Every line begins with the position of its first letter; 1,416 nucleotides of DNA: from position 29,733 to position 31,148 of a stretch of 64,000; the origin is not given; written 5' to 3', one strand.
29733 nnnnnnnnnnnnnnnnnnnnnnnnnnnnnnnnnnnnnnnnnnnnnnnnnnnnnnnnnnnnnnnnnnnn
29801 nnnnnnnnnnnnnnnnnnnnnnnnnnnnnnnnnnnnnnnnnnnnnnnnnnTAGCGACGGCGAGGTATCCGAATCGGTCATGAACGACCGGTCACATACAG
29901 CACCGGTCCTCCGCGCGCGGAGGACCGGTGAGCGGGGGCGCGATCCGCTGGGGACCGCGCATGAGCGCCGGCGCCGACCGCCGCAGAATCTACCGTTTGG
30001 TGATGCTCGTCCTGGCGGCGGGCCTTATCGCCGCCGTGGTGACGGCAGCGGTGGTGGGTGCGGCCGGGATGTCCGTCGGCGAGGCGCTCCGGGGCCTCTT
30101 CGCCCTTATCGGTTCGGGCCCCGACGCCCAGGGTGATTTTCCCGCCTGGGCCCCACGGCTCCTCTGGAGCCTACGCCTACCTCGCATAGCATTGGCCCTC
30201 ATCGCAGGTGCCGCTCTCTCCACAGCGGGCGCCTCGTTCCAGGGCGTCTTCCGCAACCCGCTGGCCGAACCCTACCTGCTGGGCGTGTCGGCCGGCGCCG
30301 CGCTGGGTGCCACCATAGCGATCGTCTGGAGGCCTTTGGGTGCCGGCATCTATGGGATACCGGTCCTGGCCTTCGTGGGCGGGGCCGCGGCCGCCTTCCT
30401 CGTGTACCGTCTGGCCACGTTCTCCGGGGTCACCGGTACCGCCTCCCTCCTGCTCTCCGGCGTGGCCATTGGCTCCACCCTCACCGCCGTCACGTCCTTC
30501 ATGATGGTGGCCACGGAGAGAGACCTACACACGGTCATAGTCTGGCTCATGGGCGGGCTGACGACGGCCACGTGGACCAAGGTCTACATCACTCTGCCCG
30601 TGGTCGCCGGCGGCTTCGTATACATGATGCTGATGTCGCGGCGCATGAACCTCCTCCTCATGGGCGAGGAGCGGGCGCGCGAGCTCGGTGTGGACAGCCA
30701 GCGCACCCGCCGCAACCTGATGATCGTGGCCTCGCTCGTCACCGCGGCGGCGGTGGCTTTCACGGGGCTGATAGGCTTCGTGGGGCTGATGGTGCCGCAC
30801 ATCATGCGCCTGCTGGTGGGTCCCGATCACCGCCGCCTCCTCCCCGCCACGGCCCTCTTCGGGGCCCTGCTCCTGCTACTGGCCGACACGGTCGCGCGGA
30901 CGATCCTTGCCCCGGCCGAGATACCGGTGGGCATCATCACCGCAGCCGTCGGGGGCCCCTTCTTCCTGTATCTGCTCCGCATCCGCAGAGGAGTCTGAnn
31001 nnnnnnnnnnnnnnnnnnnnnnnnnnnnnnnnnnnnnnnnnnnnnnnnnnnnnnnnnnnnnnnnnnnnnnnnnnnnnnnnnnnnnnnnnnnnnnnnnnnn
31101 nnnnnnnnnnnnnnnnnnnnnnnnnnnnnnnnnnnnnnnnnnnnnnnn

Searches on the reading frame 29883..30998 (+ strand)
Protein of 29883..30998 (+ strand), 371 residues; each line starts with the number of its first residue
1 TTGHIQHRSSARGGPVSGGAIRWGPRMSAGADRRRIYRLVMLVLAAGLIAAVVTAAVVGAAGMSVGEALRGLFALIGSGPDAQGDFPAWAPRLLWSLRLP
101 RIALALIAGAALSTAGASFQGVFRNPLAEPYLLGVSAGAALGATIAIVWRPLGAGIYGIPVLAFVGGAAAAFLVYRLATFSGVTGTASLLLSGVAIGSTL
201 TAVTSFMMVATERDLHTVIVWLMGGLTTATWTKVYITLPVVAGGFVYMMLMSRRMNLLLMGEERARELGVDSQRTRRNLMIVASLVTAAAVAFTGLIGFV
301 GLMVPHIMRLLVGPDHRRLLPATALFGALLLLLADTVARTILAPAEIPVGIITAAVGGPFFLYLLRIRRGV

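Call 18: search_protein_families(library=pfam, proteins=[window:29883-30998:+], max_evalue=0.001)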
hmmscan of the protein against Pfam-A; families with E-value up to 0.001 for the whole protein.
window:29883-30998:+ (371 aa): 1 family
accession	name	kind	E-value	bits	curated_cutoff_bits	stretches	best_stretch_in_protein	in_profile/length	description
PF01032.23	FecCD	-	2e-95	319.8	26.5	1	48-366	2-310/311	FecCD transport family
